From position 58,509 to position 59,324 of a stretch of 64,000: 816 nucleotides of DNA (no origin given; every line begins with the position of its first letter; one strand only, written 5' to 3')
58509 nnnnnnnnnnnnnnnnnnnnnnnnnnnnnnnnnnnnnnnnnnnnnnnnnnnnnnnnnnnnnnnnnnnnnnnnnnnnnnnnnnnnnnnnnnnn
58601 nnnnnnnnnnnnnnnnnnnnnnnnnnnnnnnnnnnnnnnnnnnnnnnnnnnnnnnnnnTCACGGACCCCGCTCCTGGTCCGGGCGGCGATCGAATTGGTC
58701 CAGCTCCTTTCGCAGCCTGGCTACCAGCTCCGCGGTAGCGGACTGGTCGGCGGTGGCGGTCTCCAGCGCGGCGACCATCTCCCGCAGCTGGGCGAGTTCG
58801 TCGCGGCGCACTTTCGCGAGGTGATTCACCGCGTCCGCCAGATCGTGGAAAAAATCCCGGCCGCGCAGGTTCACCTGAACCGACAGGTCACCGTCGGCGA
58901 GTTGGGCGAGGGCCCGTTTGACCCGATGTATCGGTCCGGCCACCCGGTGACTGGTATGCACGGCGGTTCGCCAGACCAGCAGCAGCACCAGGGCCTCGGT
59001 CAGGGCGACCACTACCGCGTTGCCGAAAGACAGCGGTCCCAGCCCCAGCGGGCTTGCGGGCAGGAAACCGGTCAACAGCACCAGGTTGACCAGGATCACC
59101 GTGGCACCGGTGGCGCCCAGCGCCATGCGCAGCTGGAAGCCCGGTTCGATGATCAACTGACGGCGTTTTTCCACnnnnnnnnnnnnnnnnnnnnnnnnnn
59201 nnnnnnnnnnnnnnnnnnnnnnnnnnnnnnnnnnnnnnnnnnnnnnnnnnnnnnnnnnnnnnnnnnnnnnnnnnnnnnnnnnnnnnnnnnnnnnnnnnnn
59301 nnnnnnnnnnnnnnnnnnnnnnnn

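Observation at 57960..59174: Pilin gene co-translated with a small HAMP-like membrane protein, followed by a degenerate partial copy of that partner gene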

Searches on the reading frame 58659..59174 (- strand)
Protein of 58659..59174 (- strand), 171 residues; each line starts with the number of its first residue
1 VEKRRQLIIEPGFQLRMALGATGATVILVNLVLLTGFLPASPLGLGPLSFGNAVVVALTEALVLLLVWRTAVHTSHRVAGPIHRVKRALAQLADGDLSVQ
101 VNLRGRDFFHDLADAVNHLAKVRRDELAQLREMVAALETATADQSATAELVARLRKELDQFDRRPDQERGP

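Call 4: search_protein_families(library=pfam, proteins=[window:58659-59174:-], max_evalue=1)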
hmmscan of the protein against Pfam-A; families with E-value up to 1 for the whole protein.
window:58659-59174:- (171 aa): 4 families
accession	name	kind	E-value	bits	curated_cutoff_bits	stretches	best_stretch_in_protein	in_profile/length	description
PF00672.30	HAMP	-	9.2e-08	32.7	25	1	75-120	3-48/53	HAMP domain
PF04799.18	Fzo_mitofusin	-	0.048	13.6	27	1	91-163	85-157/161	fzo-like conserved region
PF18947.5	HAMP_2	-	0.17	12.3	24.3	1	77-121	19-63/67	HAMP domain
PF17375.8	DUF5397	-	0.27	11.4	26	1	80-103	20-43/64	Family of unknown function (DUF5397)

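Call 7: search_protein_families(library=ncbifam, proteins=[window:58659-59174:-], max_evalue=1)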
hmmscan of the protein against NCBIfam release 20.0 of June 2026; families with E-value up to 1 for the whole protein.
window:58659-59174:- (171 aa): 17 families
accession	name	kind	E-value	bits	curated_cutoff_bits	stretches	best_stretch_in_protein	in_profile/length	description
NF040691.1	MtrAB_MtrB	equivalog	4.7e-09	35.8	450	1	55-135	189-269/507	MtrAB system histidine kinase MtrB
NF011622.0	PRK15048.1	equivalog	4.6e-07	29.4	900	1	54-147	195-285/553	methyl-accepting chemotaxis protein II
NF033094.0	HK_VanS_O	exception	6.9e-07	28.9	720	1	42-137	37-132/345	vancomycin resistance histidine kinase VanS-O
NF033092.0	HK_WalK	equivalog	1.3e-05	24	725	1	59-122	182-245/594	cell wall metabolism sensor histidine kinase WalK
NF012163.2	BaeS_SmeS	equivalog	2.3e-05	23.5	500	1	58-136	168-246/457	sensor histidine kinase efflux regulator BaeS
NF058645.1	MCPCtpMPsAe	equivalog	2.4e-05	23.3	900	1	55-160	205-317/558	methyl-accepting chemotaxis protein CtpM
NF038263.1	prot_phos_SiaA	equivalog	5.9e-05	21.8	700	1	58-142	314-402/658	biofilm regulation protein phosphatase SiaA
TIGR02956.1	TMAO_torS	equivalog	0.00025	19.3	676.5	1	61-168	342-446/967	TMAO reductase system sensor histidine kinase/response regulator TorS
NF007837.0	PRK10549.1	equivalog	0.00045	19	603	1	55-126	169-236/466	envelope stress sensor histidine kinase BaeS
NF047851.1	MCPCitTducer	equivalog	0.0018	17.4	900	1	55-147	197-286/553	methyl-accepting chemotaxis citrate transducer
NF045901.1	HisKinLetSLeg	equivalog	0.0039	15.2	1650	1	61-153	185-274/906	two-component system sensor histidine kinase LetS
NF011615.0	PRK15041.1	equivalog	0.019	13.7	947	1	61-137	199-277/554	methyl-accepting chemotaxis protein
NF033093.1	HK_VicK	exception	0.044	12.4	680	1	54-134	15-96/448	cell wall metabolism sensor histidine kinase VicK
NF041847.1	transduc_aer2_vibrio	equivalog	0.083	11.1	1200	1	78-147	455-517/804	aerotaxis transducer Aer2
NF008184.0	PRK10935.1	equivalog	0.085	11.5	553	1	54-135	152-234/565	nitrate/nitrite two-component system sensor histidine kinase NarQ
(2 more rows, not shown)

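Call 8: find_homologous_proteins(query=window:58659-59174:-, max_evalue=0.001)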
Query window:58659-59174:- (171 aa): 1 proteins with E <= 0.001 among 3020 candidates.
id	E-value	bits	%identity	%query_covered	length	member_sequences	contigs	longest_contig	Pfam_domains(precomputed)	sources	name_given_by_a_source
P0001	8.4e-102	356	99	100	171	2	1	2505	PF00672.31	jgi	jgi:methyl-accepting chemotaxis protein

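Call 10: find_encoding_contigs(protein=P0001, flank=10000)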
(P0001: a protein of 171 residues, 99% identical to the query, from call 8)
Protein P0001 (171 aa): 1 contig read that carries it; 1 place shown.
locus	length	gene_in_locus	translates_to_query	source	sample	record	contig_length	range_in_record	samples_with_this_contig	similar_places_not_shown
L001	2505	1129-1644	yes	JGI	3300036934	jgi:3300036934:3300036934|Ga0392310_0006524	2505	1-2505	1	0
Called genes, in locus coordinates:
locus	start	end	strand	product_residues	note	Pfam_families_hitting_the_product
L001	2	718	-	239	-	?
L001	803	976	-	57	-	-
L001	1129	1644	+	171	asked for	PF00672:HAMP (weak)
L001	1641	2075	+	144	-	PF07963:N_methyl (weak), PF00114:Pilin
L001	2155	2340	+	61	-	-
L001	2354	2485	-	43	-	-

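Call 16: search_protein_representatives(protein=window:58659-59174:-)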
Query: 171 residues. Proteins with E-value up to 0.001 (for the whole library): 2426; up to 1e-10: 100; up to 1e-30: 1. The best 150 are listed.
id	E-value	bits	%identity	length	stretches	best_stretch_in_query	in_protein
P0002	4.4e-49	182.6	61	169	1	1-160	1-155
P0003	1.1e-24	103.3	35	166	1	1-166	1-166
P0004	8.6e-22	94.0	36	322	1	2-169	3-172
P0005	1.1e-21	93.6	34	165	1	1-161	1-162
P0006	7.1e-21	91.0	36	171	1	3-162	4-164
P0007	1.0e-20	90.5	35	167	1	3-167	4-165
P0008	2.1e-20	89.5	37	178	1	2-162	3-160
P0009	6.2e-20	88.0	36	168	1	3-146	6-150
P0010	1.2e-19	87.0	31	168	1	2-160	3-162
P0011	2.0e-19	86.3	32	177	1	2-170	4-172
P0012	2.0e-18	83.0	31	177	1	2-168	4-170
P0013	8.6e-18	81.0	33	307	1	3-167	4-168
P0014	1.8e-17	79.9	29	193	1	3-162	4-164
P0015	1.9e-17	79.9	34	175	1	3-160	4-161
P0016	2.4e-17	79.6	31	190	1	3-162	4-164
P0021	2.7e-16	76.1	33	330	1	2-169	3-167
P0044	1.0e-13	67.8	28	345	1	3-160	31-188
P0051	2.4e-13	66.5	29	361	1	1-164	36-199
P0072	5.3e-12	62.2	34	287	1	3-118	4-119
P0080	9.2e-12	61.4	31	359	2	38-147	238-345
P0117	3.3e-10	56.4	29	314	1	2-140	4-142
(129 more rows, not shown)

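Call 19: search_protein_families(library=pfam, proteins=[P0004, P0013, P0021, P0044, P0051, P0072, P0080, P0117, P0002, P0003], max_evalue=0.01)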
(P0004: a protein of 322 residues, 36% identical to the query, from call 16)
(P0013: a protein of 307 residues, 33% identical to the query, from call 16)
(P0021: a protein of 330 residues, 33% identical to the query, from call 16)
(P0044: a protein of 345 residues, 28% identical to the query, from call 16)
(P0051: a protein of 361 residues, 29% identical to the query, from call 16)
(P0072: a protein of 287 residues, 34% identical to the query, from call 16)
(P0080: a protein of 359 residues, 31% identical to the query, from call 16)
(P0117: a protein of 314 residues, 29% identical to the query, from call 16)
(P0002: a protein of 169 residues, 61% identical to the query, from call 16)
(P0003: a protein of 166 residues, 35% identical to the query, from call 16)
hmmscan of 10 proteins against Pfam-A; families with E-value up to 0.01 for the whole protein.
P0004 (322 aa): 3 families
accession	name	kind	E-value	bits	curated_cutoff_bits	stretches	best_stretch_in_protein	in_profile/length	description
PF00114.24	Pilin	-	2e-18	67.7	22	1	214-322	1-108/108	Pilin (bacterial filament)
PF00672.30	HAMP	-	7.5e-06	26.6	25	1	77-120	3-46/53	HAMP domain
PF07963.17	N_methyl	-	0.0003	20.7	21.2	1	185-205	6-26/27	Prokaryotic N-terminal methylation motif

P0013 (307 aa): 3 families
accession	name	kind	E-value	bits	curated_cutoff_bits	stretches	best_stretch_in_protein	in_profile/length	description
PF00114.24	Pilin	-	1.4e-11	45.7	22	1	213-306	1-108/108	Pilin (bacterial filament)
PF07963.17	N_methyl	-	1.4e-07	31.2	21.2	1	180-205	2-27/27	Prokaryotic N-terminal methylation motif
PF00672.30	HAMP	-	0.0044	17.7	25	0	75-104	2-31/53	HAMP domain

P0021 (330 aa): 2 families
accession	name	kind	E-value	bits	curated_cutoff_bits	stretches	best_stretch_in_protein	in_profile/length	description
PF00114.24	Pilin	-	2.5e-12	48.1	22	1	220-328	1-108/108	Pilin (bacterial filament)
PF07963.17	N_methyl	-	6.2e-05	22.8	21.2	1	189-212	4-27/27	Prokaryotic N-terminal methylation motif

P0044 (345 aa): 3 families
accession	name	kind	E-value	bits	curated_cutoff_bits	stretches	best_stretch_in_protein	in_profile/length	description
PF00114.24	Pilin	-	1.5e-11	45.6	22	1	243-344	2-107/108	Pilin (bacterial filament)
PF07963.17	N_methyl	-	1.1e-05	25.2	21.2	1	211-233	4-26/27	Prokaryotic N-terminal methylation motif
PF00672.30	HAMP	-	0.0001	23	25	1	102-152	2-52/53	HAMP domain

P0051 (361 aa): 3 families
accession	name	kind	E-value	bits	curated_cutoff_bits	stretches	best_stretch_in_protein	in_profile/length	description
PF00114.24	Pilin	-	3.1e-17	63.9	22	1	247-361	1-108/108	Pilin (bacterial filament)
PF07963.17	N_methyl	-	1.1e-07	31.5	21.2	1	215-239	3-27/27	Prokaryotic N-terminal methylation motif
PF25221.1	5TMH_Lnb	-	0.00055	20.4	25.2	1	53-110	6-63/144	Lnb transmembrane domain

P0072 (287 aa): 4 families
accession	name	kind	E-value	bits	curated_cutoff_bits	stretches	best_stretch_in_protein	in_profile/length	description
PF00114.24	Pilin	-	1.2e-16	62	22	1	175-287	1-108/108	Pilin (bacterial filament)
PF07963.17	N_methyl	-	1.9e-05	24.5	21.2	1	145-166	5-26/27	Prokaryotic N-terminal methylation motif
PF25732.1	BILF1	-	0.0018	18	50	0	122-189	155-220/293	Gammaherpesvirus G-protein coupled receptor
PF00672.30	HAMP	-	0.0063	17.3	25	0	75-105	2-32/53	HAMP domain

P0080 (359 aa): 1 family
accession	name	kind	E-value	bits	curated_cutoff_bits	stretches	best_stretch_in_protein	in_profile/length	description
PF00672.30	HAMP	-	0.00012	22.8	25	1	87-136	2-51/53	HAMP domain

P0117 (314 aa): 2 families
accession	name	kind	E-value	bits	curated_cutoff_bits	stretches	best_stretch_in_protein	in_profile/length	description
PF00114.24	Pilin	-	1.1e-09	39.6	22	1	207-314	1-108/108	Pilin (bacterial filament)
PF07963.17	N_methyl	-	2.7e-06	27.1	21.2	1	176-198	4-26/27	Prokaryotic N-terminal methylation motif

P0002 (169 aa): 1 family
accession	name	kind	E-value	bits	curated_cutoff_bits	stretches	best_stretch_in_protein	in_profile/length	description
PF00672.30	HAMP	-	2.8e-05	24.8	25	1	84-121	12-49/53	HAMP domain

P0003 (166 aa): 1 family
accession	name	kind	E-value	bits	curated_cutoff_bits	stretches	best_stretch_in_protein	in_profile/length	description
PF00672.30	HAMP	-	0.00048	20.8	25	1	74-125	2-53/53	HAMP domain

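Call 22: find_homologous_proteins(query=A3, max_evalue=1e-8)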
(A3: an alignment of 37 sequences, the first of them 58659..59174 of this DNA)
Query A3 (37 sequences) (171 aa, profile of the alignment): 53 proteins with E <= 1e-8 among 8000 candidates.
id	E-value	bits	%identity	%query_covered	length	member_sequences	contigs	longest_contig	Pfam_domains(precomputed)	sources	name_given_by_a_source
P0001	3.7e-51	191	99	100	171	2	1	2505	PF00672.31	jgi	jgi:methyl-accepting chemotaxis protein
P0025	3.2e-50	188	28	83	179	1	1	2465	-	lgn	-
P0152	8.8e-50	187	29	93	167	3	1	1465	-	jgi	jgi:methyl-accepting chemotaxis protein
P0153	1.8e-48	182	36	89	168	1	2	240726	-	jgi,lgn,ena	-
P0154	3.3e-48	182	30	91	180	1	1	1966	-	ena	-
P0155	9.8e-48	180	33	97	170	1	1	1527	-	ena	-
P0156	1.3e-47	180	28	88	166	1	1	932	-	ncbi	-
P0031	7.6e-47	177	26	99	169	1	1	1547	-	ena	-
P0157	1.6e-46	176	27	95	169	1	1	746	-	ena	-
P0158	2.3e-46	176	31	96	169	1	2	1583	-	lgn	-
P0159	6.2e-46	174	31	98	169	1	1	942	-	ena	-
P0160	4.5e-45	171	29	99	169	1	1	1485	-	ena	-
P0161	4.9e-45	171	27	97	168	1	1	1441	-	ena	-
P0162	5.6e-44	168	36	68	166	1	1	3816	-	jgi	jgi:methyl-accepting chemotaxis protein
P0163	5.9e-44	168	30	83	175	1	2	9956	-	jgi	jgi:methyl-accepting chemotaxis protein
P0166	6.2e-43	164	35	98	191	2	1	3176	-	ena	-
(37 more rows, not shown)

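Call 23: find_encoding_contigs(protein=P0153, flank=8000, max_places=2)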
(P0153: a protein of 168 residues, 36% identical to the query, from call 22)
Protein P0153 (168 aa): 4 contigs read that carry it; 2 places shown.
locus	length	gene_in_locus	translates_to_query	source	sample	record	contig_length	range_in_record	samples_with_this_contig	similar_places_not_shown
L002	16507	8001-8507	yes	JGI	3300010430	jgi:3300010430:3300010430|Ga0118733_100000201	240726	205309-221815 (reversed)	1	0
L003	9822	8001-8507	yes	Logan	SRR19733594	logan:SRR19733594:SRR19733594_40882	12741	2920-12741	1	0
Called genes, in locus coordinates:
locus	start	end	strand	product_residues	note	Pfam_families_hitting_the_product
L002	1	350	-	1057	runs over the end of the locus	PF00575:S1, PF10150:RNase_E_G, PF20833:RNase_E_G_Thio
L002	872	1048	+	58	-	-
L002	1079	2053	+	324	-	PF01479:S4, PF00849:PseudoU_synth_2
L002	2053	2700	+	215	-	PF00702:Hydrolase, PF12710:HAD (faint), PF13419:HAD_2, PF13242:Hydrolase_like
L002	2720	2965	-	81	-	PF04324:Fer2_BFD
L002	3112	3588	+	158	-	PF00210:Ferritin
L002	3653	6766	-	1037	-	PF00873:ACR_tran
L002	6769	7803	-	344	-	PF25917:BSH_RND, PF25973:BSH_CzcB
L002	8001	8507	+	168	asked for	-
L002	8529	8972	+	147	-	PF00114:Pilin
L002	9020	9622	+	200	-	PF13511:DUF4124 (weak), PF01464:SLT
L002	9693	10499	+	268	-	PF00520:Ion_trans, PF07885:Ion_trans_2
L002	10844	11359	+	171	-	-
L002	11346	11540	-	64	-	-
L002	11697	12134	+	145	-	-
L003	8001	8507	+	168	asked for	-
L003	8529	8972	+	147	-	PF00114:Pilin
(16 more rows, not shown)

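Call 24: find_encoding_contigs(protein=P0163, flank=6000, max_places=2)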
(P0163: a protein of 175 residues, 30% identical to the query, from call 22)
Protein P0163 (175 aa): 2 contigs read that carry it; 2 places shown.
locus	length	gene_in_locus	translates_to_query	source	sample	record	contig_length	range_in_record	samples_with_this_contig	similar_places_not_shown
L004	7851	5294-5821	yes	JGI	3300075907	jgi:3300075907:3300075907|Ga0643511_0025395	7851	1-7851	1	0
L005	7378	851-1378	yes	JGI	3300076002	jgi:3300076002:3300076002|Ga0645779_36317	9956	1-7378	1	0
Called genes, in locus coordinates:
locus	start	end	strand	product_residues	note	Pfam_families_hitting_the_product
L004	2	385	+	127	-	?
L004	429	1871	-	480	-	PF01435:Peptidase_M48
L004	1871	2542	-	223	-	-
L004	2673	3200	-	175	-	PF00255:GSHPx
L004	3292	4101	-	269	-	PF02900:LigB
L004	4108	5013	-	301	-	PF22632:BphC_D1, PF00903:Glyoxalase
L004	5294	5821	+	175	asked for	-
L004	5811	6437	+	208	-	PF07963:N_methyl, PF00114:Pilin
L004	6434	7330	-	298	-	PF13593:SBF_like, PF01758:SBF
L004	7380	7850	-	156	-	?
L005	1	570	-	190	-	?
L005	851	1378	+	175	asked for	-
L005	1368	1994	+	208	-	PF07963:N_methyl, PF00114:Pilin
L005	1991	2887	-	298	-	PF13593:SBF_like, PF01758:SBF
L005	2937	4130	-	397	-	PF00266:Aminotran_5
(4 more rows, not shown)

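Call 25: find_encoding_contigs(protein=P0162, flank=4000, max_places=2)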
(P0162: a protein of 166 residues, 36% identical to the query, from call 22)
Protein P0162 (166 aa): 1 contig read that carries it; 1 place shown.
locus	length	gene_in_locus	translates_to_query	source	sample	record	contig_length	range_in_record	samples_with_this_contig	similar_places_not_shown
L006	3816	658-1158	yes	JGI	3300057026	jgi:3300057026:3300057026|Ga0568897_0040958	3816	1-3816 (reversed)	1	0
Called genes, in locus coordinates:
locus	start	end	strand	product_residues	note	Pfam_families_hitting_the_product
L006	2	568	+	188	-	?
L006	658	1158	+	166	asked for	-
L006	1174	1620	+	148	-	PF07963:N_methyl, PF00114:Pilin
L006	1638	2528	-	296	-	PF01136:Peptidase_U32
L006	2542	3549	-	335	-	PF01136:Peptidase_U32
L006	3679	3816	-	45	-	?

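Call 26: find_encoding_contigs(protein=P0166, flank=4000, max_places=2)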
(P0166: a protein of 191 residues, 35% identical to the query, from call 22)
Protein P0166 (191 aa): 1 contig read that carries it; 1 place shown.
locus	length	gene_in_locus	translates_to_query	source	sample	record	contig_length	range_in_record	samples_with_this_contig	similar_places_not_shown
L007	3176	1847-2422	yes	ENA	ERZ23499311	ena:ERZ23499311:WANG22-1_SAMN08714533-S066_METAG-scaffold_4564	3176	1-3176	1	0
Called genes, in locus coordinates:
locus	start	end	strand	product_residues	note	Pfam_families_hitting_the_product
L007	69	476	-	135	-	PF00042:Globin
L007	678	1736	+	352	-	PF00155:Aminotran_1_2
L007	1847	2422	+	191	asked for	-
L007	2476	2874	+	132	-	PF00114:Pilin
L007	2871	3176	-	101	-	?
